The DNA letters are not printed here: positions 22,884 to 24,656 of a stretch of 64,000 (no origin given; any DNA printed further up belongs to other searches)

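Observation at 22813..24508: GPS-motif multi-TM receptor (adhesion-GPCR-like), incomplete because of gaps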

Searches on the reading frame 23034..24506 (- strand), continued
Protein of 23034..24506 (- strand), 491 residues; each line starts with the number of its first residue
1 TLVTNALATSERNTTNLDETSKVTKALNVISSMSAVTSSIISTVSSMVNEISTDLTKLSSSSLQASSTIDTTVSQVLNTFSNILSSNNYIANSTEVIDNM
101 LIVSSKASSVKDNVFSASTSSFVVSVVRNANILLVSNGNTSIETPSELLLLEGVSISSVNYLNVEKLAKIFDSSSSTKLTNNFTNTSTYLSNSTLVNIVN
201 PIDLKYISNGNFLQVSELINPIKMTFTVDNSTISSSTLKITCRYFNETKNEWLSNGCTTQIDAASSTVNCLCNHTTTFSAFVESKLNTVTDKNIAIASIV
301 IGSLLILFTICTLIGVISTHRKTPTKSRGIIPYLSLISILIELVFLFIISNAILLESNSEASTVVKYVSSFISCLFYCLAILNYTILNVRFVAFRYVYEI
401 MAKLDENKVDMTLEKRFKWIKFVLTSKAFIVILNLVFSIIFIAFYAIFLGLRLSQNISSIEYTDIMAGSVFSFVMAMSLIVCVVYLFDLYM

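Call 57: list_cluster_members(proteins=[P0021, P0023, P0027, P0034, P0041, P0047, P0076, P0103, P0132, P0028])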
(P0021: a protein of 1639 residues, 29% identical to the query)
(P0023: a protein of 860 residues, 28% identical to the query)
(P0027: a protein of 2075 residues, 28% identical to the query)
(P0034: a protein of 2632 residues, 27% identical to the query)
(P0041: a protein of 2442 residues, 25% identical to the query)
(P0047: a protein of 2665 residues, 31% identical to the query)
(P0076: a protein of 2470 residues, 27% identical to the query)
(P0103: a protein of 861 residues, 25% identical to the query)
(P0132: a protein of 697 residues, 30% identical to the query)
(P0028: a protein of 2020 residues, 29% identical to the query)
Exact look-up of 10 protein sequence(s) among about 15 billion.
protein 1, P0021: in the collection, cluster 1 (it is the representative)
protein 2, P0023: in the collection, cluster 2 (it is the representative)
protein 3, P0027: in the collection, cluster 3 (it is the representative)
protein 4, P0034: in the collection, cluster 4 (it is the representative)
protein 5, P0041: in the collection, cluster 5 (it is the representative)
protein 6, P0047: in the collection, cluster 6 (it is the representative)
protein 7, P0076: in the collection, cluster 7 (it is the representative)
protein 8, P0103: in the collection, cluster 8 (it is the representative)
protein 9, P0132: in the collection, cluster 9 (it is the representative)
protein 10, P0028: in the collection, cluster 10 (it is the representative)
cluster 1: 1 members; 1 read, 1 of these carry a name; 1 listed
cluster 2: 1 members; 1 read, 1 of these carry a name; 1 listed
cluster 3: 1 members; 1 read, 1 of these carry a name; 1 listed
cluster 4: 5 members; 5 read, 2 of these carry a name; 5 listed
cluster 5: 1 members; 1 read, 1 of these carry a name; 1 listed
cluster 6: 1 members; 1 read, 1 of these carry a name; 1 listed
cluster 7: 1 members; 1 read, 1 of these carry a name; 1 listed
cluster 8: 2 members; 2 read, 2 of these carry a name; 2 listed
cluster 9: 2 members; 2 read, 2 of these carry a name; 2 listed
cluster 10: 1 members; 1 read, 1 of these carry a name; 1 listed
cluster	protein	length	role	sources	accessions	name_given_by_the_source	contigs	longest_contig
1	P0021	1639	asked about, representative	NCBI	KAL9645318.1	hypothetical protein ABK040_002517 [Willaertia magna]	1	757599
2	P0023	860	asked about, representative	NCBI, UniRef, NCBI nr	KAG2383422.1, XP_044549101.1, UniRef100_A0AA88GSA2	hypothetical protein C9374_004093 [Naegleria lovaniensis] | RGS domain-containing protein n=1 Tax=Naegleria lovaniensis TaxID=51637 ... | uncharacterized protein C9374_004093 [Naegleria lovaniensis]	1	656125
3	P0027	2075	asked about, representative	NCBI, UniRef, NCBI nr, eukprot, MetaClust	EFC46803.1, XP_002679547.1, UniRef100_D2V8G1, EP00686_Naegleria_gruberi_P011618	predicted protein [Naegleria gruberi] | Predicted protein n=1 Tax=Naegleria gruberi TaxID=5762 RepID=D2V8G1_NAEGR | uncharacterized protein NAEGRDRAFT_57455 [Naegleria gruberi]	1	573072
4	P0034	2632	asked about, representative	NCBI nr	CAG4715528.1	unnamed protein product [Naegleria fowleri]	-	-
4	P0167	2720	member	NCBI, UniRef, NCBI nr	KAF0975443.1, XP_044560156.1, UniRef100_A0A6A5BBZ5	hypothetical protein FDP41_005437 [Naegleria fowleri] | Uncharacterized protein n=1 Tax=Naegleria fowleri TaxID=5763 RepID=A0A6A5BBZ5_NAEFO | uncharacterized protein FDP41_005437 [Naegleria fowleri]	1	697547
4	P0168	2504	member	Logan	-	-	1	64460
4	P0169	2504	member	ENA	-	-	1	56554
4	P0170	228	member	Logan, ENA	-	-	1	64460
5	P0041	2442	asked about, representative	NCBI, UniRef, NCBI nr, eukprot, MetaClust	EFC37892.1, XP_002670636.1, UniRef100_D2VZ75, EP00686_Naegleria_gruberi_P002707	predicted protein [Naegleria gruberi] | Predicted protein n=1 Tax=Naegleria gruberi TaxID=5762 RepID=D2VZ75_NAEGR | uncharacterized protein NAEGRDRAFT_74387 [Naegleria gruberi]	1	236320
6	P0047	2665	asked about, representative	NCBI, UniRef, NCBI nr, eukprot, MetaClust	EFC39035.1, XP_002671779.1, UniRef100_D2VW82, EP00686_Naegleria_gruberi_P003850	predicted protein [Naegleria gruberi] | Predicted protein n=1 Tax=Naegleria gruberi TaxID=5762 RepID=D2VW82_NAEGR | uncharacterized protein NAEGRDRAFT_73289 [Naegleria gruberi]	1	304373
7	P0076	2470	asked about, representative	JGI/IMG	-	hypothetical protein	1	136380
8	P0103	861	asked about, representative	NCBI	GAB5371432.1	hypothetical protein AAMO2058_001579400 [Amorphochlora amoebiformis]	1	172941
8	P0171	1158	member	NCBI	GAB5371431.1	hypothetical protein AAMO2058_001579400 [Amorphochlora amoebiformis]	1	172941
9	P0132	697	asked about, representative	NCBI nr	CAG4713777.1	unnamed protein product [Naegleria fowleri]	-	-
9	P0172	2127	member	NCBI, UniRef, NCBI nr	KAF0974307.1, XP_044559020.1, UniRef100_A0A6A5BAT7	hypothetical protein FDP41_006917 [Naegleria fowleri] | RGS domain-containing protein n=1 Tax=Naegleria fowleri TaxID=5763 RepID=A0A6A5BAT7_NAEFO | uncharacterized protein FDP41_006917 [Naegleria fowleri]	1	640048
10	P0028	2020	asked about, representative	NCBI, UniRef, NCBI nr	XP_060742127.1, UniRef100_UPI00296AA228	uncharacterized protein LOC132856557 [Tachysurus vachellii] | uncharacterized protein LOC132856557 n=1 Tax=Tachysurus vachellii TaxID=175792 ...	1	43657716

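Call 76: search_protein_families(library=pfam, alignment_id=A1, max_evalue=0.001)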
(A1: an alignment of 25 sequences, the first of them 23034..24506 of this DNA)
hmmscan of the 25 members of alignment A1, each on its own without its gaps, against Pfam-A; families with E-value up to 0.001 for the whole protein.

A. member 1, window:23034-24506:- (491 aa): 2 families
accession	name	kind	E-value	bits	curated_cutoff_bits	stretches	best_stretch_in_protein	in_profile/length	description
PF01825.27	GPS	-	3.4e-07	31.1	22.5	1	241-279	2-43/45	GPCR proteolysis site, GPS, motif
PF08395.17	7tm_7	-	0.00012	21.9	26.6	1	305-486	2-179/370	7tm Chemosensory receptor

B. families by the number of members that match (of 25 scanned): 19 families
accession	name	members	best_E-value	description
PF01825.27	GPS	23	7e-11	GPCR proteolysis site, GPS, motif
PF00615.24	RGS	21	4e-12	Regulator of G protein signaling domain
PF23106.1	EGF_Teneurin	6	1e-14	Teneurin-like EGF domain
PF01436.27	NHL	4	2.4e-28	NHL repeat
PF07974.19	EGF_2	4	2.3e-21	EGF-like domain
PF25021.1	TEN_NHL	3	3e-30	Teneurin NHL domain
PF02010.21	REJ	3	4e-28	REJ domain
PF25024.1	EGF_TEN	3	9.2e-14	Teneurin EGF domain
PF08450.18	SGL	2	0.00039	SMP-30/Gluconolactonase/LRE-like region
PF25390.1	WD40_RLD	1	1.4e-64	RCC1-like domain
PF00415.24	RCC1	1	5.5e-47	Regulator of chromosome condensation (RCC1) repeat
PF13540.12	RCC1_2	1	1.8e-46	Regulator of chromosome condensation (RCC1) repeat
PF23301.1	EGF_PEAR1L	1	9.2e-15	Platelet endothelial aggregation receptor 1-like, EGF domain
PF25384.1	Alsin_RLD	1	1.5e-13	Alsin RCC1-like domain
PF21795.3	JAG1-like_EGF2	1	1.6e-11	Protein jagged-1-like, atypical EGF2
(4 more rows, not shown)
